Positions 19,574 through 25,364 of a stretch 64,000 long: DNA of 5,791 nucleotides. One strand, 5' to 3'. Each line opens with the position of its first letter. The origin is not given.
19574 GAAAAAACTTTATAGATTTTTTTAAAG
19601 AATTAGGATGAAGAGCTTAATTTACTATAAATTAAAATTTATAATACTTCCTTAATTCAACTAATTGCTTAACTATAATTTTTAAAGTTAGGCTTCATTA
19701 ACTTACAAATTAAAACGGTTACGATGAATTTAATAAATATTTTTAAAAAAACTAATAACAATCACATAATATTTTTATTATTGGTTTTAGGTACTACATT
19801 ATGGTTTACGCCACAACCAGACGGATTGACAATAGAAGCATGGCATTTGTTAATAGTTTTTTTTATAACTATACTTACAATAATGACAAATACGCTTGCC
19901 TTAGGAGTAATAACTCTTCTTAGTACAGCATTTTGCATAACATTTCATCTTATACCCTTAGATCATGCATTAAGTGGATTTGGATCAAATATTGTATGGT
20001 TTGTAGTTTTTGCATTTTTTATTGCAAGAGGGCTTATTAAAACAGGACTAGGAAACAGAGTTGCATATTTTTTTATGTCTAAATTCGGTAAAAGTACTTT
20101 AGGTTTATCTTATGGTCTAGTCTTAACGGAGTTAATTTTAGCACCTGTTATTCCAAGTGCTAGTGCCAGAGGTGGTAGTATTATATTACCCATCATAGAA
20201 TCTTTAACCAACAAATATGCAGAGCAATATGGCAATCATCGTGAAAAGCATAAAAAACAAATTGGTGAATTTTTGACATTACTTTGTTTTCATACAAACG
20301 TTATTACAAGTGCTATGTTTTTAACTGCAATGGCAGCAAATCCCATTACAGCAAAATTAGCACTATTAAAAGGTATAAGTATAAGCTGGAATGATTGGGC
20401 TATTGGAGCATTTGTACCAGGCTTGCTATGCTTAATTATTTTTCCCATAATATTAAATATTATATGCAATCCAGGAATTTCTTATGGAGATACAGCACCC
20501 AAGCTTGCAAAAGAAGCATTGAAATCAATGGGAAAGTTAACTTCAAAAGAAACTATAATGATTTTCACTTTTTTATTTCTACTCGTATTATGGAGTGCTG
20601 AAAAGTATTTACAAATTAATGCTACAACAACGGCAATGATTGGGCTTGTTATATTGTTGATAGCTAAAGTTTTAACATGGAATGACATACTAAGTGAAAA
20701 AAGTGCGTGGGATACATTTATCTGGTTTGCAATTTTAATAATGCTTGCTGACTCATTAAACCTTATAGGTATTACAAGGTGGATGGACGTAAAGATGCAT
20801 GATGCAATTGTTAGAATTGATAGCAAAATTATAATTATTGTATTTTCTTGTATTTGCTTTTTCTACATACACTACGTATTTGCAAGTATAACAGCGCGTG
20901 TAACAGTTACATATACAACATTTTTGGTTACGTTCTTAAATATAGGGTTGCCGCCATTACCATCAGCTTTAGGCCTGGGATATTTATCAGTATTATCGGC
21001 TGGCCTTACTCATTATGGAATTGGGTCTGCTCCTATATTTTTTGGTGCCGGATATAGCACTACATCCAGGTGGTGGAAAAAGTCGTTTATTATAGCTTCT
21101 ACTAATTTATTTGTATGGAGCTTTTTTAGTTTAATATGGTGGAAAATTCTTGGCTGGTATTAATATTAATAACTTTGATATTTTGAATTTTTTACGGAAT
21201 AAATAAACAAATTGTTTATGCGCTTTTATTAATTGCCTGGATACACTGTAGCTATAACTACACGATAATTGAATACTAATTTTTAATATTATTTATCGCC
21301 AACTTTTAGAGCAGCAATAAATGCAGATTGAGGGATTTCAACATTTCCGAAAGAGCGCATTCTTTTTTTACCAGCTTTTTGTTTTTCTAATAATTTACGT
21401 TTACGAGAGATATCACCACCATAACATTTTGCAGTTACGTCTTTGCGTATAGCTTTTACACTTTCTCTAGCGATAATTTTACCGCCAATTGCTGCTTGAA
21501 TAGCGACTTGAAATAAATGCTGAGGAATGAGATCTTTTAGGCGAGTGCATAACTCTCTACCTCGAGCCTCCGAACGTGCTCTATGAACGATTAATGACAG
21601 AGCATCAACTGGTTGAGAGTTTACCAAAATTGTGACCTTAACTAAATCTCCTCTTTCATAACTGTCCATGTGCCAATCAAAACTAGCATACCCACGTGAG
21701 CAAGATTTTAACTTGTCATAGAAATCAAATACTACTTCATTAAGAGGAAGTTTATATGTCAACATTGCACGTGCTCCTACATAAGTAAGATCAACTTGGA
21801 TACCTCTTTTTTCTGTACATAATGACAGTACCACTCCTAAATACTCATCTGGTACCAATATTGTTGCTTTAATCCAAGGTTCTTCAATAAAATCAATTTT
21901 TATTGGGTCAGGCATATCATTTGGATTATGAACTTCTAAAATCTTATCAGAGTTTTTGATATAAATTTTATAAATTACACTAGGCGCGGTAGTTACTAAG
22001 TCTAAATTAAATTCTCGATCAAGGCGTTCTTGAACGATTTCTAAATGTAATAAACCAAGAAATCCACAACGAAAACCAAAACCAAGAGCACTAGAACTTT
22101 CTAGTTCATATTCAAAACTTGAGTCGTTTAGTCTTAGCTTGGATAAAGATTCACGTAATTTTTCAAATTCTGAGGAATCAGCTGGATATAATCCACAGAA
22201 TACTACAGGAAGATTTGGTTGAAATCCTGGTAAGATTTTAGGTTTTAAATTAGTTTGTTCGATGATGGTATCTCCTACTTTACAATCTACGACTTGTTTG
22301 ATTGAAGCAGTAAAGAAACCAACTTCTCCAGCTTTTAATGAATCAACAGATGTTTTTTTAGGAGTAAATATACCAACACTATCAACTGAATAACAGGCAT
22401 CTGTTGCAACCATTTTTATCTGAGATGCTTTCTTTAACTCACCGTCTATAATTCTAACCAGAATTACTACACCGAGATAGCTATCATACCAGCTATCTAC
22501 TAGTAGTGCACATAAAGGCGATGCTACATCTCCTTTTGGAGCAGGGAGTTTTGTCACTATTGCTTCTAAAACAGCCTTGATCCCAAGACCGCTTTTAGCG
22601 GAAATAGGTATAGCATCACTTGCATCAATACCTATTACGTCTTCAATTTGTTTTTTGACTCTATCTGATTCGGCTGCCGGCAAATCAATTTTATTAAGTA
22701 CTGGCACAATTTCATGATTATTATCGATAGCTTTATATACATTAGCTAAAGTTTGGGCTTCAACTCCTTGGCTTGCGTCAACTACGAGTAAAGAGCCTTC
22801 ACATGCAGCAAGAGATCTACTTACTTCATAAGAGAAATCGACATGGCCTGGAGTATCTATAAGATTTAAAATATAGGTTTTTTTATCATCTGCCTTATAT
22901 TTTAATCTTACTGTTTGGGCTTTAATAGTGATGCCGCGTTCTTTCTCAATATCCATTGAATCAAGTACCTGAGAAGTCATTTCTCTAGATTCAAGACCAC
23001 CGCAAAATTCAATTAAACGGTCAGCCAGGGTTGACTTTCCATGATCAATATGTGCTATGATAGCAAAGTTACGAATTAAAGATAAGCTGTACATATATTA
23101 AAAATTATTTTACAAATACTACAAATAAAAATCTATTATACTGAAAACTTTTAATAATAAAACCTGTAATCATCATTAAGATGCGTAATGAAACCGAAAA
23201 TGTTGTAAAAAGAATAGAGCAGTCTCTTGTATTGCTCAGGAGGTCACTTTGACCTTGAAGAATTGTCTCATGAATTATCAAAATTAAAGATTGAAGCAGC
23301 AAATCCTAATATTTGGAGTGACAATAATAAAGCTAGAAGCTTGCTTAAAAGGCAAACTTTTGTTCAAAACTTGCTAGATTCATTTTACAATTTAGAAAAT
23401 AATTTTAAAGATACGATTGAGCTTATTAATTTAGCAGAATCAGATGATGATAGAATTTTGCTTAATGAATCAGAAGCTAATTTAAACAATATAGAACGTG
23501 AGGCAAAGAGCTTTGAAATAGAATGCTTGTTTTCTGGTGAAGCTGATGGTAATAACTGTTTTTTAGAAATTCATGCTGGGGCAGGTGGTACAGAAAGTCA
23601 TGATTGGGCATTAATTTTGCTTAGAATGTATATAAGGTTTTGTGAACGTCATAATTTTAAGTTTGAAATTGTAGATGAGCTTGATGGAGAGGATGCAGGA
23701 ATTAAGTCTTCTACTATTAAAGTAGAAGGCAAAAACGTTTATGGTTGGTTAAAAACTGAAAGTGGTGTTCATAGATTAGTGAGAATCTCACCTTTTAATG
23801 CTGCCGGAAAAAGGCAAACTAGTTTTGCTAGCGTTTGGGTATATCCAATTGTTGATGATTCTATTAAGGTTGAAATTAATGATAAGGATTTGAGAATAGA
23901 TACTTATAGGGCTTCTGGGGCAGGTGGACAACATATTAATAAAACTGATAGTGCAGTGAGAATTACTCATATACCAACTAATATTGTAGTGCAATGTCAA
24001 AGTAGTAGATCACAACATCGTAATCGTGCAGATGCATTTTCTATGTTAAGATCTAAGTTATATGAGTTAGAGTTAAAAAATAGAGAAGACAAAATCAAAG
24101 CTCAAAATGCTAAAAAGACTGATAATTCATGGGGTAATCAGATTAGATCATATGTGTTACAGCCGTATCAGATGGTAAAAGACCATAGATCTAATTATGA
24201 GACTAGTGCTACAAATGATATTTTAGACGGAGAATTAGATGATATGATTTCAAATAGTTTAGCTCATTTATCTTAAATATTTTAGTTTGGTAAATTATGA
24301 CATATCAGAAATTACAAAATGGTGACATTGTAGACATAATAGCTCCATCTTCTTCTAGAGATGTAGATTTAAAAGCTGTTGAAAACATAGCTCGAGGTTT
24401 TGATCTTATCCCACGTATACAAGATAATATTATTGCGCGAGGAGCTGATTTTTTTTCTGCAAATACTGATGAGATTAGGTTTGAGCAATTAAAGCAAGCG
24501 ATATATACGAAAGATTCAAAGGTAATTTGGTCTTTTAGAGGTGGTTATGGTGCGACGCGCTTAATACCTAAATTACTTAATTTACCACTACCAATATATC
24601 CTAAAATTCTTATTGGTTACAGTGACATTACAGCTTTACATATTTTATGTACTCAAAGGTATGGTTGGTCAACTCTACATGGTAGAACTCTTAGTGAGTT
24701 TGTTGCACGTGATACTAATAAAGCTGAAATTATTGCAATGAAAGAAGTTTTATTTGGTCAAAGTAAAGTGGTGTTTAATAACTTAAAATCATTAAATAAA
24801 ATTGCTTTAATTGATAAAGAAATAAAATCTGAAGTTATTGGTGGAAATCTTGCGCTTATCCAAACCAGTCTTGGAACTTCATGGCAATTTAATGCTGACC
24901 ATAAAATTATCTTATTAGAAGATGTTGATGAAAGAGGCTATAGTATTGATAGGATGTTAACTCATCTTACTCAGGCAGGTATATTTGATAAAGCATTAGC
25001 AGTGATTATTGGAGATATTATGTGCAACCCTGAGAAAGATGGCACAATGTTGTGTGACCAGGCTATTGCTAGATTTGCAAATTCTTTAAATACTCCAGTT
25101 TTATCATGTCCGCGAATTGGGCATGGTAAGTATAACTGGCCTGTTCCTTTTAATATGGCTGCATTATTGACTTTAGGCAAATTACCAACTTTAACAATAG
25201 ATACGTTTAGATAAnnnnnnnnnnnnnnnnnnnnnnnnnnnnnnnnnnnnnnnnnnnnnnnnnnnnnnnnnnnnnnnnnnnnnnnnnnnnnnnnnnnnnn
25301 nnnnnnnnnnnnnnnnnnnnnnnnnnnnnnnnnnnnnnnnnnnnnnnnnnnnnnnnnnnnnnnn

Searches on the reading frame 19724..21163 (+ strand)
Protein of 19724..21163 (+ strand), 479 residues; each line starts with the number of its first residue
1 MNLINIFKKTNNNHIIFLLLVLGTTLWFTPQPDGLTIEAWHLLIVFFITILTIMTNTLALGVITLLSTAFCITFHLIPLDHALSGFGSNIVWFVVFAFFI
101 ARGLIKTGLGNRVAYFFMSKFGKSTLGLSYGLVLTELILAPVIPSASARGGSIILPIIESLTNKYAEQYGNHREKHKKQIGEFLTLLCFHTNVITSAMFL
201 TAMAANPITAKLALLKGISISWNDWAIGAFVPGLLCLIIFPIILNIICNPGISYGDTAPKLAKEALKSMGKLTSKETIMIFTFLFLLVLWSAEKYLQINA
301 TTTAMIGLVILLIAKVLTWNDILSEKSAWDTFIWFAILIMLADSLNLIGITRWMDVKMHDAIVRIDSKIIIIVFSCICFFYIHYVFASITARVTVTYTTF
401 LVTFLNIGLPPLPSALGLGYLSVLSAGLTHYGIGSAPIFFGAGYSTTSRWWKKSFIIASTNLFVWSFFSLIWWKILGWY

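Call 34: search_protein_families(library=pfam, proteins=[window:19724-21163:+], max_evalue=0.00001)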
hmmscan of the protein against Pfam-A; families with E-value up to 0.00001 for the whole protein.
window:19724-21163:+ (479 aa): 2 families
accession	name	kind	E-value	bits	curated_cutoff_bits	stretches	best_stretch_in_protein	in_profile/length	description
PF00939.25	Na_sulph_symp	-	4.6e-120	402.2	27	1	16-478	7-471/472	Sodium:sulfate symporter transmembrane region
PF03600.22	CitMHS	-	3e-12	46.7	31.9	1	51-396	2-307/336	Citrate transporter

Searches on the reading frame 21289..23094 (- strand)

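Call 34: search_protein_families(library=pfam, proteins=[window:21289-23094:-], max_evalue=0.00001)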
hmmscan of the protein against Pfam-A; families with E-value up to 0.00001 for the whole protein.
window:21289-23094:- (601 aa): 5 families
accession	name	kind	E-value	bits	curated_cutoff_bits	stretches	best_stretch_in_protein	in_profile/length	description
PF00009.33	GTP_EFTU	-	2.6e-54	184.1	26.5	1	7-184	3-187/188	Elongation factor Tu GTP binding domain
PF06421.17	LepA_C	-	1.4e-49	167.1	29.7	1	491-597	1-107/107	GTP-binding protein LepA C-terminus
PF00679.30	EFG_C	-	6e-20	71.5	27.9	1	403-486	2-85/89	Elongation factor G C-terminus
PF03144.31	GTP_EFTU_D2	-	1.1e-06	29.4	30.3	1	208-277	1-72/73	Elongation factor Tu domain 2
PF14492.12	EFG_III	-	1.1e-06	29.1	27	1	296-368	4-73/75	Elongation Factor G, domain III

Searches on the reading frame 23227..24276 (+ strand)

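Call 34: search_protein_families(library=pfam, proteins=[window:23227-24276:+], max_evalue=0.00001)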
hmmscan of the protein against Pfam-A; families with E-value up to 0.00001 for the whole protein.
window:23227-24276:+ (349 aa): 2 families
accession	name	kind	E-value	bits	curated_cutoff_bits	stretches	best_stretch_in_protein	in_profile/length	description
PF03462.23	PCRF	-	3.1e-54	184.2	24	1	14-203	2-194/194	PCRF domain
PF00472.26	RF-1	-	6.3e-45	152.3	35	1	212-321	2-116/116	RF-1 domain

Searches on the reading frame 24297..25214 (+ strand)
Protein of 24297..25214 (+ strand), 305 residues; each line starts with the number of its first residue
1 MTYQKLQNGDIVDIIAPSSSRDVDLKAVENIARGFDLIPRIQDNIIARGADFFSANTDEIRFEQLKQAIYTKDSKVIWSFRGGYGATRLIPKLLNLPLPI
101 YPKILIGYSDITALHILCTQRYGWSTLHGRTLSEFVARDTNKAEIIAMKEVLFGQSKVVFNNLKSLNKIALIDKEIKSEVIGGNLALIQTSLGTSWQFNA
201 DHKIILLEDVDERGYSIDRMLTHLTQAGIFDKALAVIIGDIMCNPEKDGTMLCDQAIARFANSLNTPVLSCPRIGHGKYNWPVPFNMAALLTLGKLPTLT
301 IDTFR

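Call 34: search_protein_families(library=pfam, proteins=[window:24297-25214:+], max_evalue=0.00001)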
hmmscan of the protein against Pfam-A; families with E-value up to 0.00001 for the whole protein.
window:24297-25214:+ (305 aa): 2 families
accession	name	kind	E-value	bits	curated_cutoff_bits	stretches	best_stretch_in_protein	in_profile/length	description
PF17676.7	Peptidase_S66C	-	1.4e-26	93.9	23.7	1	178-289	2-118/120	LD-carboxypeptidase C-terminal domain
PF02016.21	Peptidase_S66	-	4.7e-24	85.3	25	1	12-129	1-121/121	LD-carboxypeptidase N-terminal domain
